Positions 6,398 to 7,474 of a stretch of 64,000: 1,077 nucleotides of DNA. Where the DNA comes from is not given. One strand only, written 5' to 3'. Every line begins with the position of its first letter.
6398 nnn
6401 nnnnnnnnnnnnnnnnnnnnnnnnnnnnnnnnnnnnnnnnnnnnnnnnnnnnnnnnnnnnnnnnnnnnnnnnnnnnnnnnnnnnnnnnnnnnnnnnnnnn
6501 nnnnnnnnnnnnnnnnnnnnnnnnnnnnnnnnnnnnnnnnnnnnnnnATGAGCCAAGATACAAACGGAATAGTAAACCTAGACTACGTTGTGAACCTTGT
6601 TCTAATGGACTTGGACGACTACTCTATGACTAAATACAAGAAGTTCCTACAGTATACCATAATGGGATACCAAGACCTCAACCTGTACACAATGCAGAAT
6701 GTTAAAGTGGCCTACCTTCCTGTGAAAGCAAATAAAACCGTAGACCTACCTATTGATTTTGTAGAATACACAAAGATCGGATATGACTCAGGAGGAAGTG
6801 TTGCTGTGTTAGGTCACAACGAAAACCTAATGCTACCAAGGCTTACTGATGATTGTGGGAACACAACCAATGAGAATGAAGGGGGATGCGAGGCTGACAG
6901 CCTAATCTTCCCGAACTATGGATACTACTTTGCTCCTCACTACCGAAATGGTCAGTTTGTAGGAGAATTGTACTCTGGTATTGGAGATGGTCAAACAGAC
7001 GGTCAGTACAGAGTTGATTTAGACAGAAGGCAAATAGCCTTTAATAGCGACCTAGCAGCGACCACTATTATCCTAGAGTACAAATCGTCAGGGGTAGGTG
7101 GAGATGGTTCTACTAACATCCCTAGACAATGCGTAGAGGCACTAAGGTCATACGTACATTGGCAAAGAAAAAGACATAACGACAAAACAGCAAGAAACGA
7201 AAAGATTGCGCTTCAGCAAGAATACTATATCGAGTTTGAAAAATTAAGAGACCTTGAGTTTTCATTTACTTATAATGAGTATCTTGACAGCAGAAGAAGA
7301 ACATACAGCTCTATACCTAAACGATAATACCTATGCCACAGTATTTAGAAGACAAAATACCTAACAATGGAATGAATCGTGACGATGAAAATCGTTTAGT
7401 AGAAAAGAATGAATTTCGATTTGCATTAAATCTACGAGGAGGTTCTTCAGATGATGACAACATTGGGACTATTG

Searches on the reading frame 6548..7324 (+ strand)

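Call 8: search_protein_families(library=phrogs, proteins=[window:6548-7324:+], max_evalue=0.001)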
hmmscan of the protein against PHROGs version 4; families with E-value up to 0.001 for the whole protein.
window:6548-7324:+ (259 aa): 1 family
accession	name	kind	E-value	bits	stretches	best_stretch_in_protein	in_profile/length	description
phrog_13977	-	head and packaging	7.2e-19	69.3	1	9-233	22-257/273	virion structural protein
